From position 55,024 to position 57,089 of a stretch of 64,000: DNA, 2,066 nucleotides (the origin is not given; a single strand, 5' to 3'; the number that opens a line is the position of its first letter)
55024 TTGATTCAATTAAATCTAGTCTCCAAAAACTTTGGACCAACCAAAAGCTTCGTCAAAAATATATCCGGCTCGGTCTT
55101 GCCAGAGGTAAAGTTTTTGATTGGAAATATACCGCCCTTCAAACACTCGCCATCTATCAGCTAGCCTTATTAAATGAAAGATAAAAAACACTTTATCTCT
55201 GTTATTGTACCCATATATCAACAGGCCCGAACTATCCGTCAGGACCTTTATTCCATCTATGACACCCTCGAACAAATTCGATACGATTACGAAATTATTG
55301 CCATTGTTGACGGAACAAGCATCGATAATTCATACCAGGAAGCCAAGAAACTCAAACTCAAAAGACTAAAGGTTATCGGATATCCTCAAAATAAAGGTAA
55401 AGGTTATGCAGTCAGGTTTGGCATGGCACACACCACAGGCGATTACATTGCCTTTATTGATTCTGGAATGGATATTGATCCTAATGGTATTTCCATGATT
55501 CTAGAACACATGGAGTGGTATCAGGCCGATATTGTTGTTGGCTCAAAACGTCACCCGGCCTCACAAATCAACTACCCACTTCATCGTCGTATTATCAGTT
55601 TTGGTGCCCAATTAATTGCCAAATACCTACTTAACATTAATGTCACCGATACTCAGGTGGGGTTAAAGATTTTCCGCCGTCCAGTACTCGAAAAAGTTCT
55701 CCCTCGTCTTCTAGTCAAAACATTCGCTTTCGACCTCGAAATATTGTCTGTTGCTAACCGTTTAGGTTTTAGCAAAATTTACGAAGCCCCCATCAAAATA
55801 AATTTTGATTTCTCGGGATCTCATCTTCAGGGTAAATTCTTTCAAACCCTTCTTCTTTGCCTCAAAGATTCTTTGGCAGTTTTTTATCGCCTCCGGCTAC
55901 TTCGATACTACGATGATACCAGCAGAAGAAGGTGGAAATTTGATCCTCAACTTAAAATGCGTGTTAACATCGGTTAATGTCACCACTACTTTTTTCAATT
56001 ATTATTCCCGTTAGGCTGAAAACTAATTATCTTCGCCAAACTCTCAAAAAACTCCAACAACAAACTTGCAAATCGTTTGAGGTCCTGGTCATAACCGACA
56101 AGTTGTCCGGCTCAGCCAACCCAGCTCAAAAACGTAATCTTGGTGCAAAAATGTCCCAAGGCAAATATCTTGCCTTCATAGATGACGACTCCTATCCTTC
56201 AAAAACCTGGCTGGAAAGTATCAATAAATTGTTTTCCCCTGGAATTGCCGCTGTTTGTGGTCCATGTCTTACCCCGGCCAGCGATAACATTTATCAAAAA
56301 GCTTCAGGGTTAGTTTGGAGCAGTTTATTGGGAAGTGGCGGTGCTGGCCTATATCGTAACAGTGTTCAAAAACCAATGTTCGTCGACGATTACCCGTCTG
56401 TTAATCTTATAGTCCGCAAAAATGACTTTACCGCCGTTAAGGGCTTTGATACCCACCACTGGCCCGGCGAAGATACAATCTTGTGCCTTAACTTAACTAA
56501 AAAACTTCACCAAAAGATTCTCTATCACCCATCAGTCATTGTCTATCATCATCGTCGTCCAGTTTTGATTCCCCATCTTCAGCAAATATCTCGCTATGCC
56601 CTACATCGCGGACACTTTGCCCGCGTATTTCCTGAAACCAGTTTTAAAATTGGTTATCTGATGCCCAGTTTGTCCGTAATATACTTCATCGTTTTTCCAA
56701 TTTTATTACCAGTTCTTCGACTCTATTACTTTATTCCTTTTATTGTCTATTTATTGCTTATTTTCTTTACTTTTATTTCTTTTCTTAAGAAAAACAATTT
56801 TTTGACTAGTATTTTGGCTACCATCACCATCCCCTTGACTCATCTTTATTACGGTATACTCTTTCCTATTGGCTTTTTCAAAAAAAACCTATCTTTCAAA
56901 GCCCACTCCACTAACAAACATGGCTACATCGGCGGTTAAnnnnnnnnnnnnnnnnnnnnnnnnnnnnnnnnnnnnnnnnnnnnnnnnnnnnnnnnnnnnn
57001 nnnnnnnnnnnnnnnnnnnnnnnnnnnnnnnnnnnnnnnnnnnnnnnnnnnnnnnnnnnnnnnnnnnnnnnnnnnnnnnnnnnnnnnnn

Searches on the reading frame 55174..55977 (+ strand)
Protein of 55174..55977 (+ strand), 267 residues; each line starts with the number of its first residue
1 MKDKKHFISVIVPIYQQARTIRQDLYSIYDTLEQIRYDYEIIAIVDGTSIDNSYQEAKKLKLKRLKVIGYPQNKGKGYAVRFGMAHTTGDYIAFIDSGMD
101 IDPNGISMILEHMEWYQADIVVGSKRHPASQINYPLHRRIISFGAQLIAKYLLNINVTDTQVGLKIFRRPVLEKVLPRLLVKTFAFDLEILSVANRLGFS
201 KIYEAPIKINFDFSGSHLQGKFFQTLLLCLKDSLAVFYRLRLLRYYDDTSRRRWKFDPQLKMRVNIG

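Call 7: search_protein_families(library=pfam, proteins=[window:55174-55977:+], max_evalue=0.01)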
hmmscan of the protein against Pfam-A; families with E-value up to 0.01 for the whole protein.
window:55174-55977:+ (267 aa): 2 families
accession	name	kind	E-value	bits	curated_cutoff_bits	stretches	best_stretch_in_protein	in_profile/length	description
PF00535.33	Glycos_transf_2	-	2e-24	86.9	23.3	1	9-175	1-167/168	Glycosyl transferase family 2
PF10111.15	Glyco_tranf_2_2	-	0.0031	17.5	27.3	1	9-98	1-91/276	Glycosyltransferase like family 2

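Call 9: search_protein_families(library=ncbifam, proteins=[window:55174-55977:+], max_evalue=0.01)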
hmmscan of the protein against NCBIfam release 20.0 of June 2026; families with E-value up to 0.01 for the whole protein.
window:55174-55977:+ (267 aa): 20 families
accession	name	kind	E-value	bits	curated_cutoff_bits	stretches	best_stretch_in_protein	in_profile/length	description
TIGR03937.1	PgaC_IcaA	equivalog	3e-12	46.2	422.3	1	4-114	43-151/407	poly-beta-1,6-N-acetyl-D-glucosamine synthase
NF058614.1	PPMAGASynPpgS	equivalog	1e-11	44.7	370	1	10-214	4-202/226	polyprenyl-phospho-N-acetylgalactosaminyl synthase PpgS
NF047588.1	GlcsyltransPgfSStrep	equivalog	3.1e-11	43.1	500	1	8-176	3-168/308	glycosyltransferase PgfS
NF007482.0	PRK10073.1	equivalog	3.4e-11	42.7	423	1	1-114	1-111/334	glycosyltransferase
NF047683.1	TeichurnBiosyTuaG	equivalog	7.9e-10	38.8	400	1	1-114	1-112/252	teichuronic acid biosynthesis protein TuaG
TIGR04283.1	glyco_like_mftF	equivalog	1.5e-09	37.8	182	1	8-111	1-95/221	TIGR04283 family arsenosugar biosynthesis glycosyltransferase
NF010496.0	PRK13915.1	equivalog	4.6e-09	35.8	262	1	4-108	29-137/307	glucosyl-3-phosphoglycerate synthase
TIGR04182.1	glyco_TIGR04182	equivalog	5.9e-09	35.7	325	1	8-189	2-171/293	S-layer glycoprotein N-glycosyltransferase AglJ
NF007986.1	PRK10714.1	equivalog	6.2e-09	35.3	529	1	6-176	6-173/316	undecaprenyl-phosphate 4-deoxy-4-formamido-L-arabinose transferase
TIGR03111.1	glyc2_xrt_Gpos1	hypoth_equivalog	1.5e-08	33.9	363.95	1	7-114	50-157/439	TIGR03111 family XrtG-associated glycosyltransferase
NF041875.1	EPS_EpsD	equivalog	3.6e-08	33.2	370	1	8-139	1-130/325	exopolysaccharide biosynthesis glycosyltransferase EpsD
TIGR03965.1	mycofact_glyco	equivalog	7e-07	28.5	280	1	5-105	73-171/467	mycofactocin biosynthesis glycosyltransferase MftF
NF053739.1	GlytfEpsEBac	equivalog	1.1e-05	24.6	450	1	8-123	3-117/265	glycosyltransferase EpsE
NF050050.1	ProtGlycPglI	equivalog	2.1e-05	24.1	500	1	6-114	2-109/306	GalNAc(5)-diNAcBac-PP-undecaprenol beta-1,3-glucosyltransferase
NF038302.1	EPS_HpsE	equivalog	2.9e-05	23.2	300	1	8-135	3-133/307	hormogonium polysaccharide biosynthesis glycosyltransferase HpsE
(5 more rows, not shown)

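Call 54: search_solved_structures(query=window:55174-55977:+, max_evalue=0.001)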
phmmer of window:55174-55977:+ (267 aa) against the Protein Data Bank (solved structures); distinct sequences matched with E-value up to 0.001: 13.
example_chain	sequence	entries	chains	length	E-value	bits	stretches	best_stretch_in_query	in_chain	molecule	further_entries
5mlz_A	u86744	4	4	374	1.4e-14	57.8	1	8-222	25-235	Dolichol monophosphate mannose synthase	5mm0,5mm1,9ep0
9hwj_A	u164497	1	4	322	1.9e-07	34.4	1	8-116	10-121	Undecaprenyl-phosphate 4-deoxy-4-formamido-L-arabinose transferase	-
5hea_A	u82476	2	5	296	7.2e-06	29.2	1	3-102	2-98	Putative glycosyltransferase (GalT1)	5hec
3bcv_A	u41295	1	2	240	7.2e-06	29.2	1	8-126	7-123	Putative glycosyltransferase protein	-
2z87_A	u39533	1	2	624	7.9e-06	29.1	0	8-114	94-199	Chondroitin synthase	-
2z86_A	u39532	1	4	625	7.9e-06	29.1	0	8-114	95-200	Chondroitin synthase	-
9bhc_C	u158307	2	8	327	2e-05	27.8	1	8-177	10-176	Undecaprenyl-phosphate 4-deoxy-4-formamido-L-arabinose transferase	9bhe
8vxh_A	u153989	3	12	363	2.6e-05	27.4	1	8-177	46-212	Undecaprenyl-phosphate 4-deoxy-4-formamido-L-arabinose transferase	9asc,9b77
5eke_A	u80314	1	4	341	6.3e-05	26.1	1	8-126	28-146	Uncharacterized glycosyltransferase sll0501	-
5ekp_C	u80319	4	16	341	6.4e-05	26.1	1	8-126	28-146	Uncharacterized glycosyltransferase sll0501 | Glycosyltransferase sll0501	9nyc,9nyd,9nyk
9nye_A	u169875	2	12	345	6.6e-05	26.1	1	8-126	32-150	Glycosyltransferase sll0501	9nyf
6p61_A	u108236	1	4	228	7e-05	26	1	5-112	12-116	Glycosyltransferase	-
9jma_A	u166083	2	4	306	0.00037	23.6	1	7-110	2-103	GalNAc(5)-diNAcBac-PP-undecaprenol beta-1,3-glucosyltransferase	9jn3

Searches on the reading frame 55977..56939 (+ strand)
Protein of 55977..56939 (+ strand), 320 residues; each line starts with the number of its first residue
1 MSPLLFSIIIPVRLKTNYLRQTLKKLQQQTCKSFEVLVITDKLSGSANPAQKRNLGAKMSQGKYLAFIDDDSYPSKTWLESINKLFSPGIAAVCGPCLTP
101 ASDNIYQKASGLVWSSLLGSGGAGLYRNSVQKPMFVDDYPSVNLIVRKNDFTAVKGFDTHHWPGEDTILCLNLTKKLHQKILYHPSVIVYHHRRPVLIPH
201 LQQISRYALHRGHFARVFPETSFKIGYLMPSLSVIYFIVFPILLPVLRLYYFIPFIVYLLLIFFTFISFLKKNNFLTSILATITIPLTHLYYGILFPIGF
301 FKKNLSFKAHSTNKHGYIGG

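Call 7: search_protein_families(library=pfam, proteins=[window:55977-56939:+], max_evalue=0.01)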
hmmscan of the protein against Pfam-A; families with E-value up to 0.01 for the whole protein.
window:55977-56939:+ (320 aa): 3 families
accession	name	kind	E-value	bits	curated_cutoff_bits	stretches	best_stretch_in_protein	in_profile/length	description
PF00535.33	Glycos_transf_2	-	5.7e-12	46.3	23.3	2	49-97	66-115/168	Glycosyl transferase family 2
PF13632.12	Glyco_trans_2_3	-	5.7e-10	39.8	27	1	66-266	3-197/198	Glycosyl transferase family group 2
PF10111.15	Glyco_tranf_2_2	-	4.3e-06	26.9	27.3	1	49-177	69-203/276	Glycosyltransferase like family 2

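Call 9: search_protein_families(library=ncbifam, proteins=[window:55977-56939:+], max_evalue=0.01)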
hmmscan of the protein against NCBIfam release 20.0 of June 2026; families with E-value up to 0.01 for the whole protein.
window:55977-56939:+ (320 aa): 9 families
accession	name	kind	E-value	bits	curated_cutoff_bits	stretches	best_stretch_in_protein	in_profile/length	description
TIGR03965.1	mycofact_glyco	equivalog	2.1e-23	82.9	280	1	35-219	130-308/467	mycofactocin biosynthesis glycosyltransferase MftF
NF041875.1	EPS_EpsD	equivalog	1.2e-13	51.1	370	1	46-208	64-224/325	exopolysaccharide biosynthesis glycosyltransferase EpsD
TIGR04283.1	glyco_like_mftF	equivalog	1.1e-09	38.2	182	1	7-88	2-100/221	TIGR04283 family arsenosugar biosynthesis glycosyltransferase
NF041394.1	GtaseAglG_Halo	equivalog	1.4e-06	27.8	440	1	50-192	71-216/304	glucosyl-dolichyl phosphate glucuronosyltransferase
NF007482.0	PRK10073.1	equivalog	1.1e-05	24.6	423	0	6-41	8-43/334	glycosyltransferase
NF038302.1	EPS_HpsE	equivalog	1.7e-05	23.9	300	1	21-84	49-109/307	hormogonium polysaccharide biosynthesis glycosyltransferase HpsE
NF038299.1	EPS_HpsN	equivalog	2.7e-05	23.3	425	0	6-41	3-38/317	hormogonium polysaccharide biosynthesis glycosyltransferase HpsN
NF050050.1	ProtGlycPglI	equivalog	0.00015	21.3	500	0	49-111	71-133/306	GalNAc(5)-diNAcBac-PP-undecaprenol beta-1,3-glucosyltransferase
NF047683.1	TeichurnBiosyTuaG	equivalog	0.0014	18.4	400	0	50-75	75-100/252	teichuronic acid biosynthesis protein TuaG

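Call 55: search_solved_structures(query=window:55977-56939:+, max_evalue=0.001)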
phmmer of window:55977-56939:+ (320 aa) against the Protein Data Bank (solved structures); distinct sequences matched with E-value up to 0.001: 1.
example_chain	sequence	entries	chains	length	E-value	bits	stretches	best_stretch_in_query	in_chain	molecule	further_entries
5hea_A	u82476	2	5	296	5.2e-08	35.9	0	5-84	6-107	Putative glycosyltransferase (GalT1)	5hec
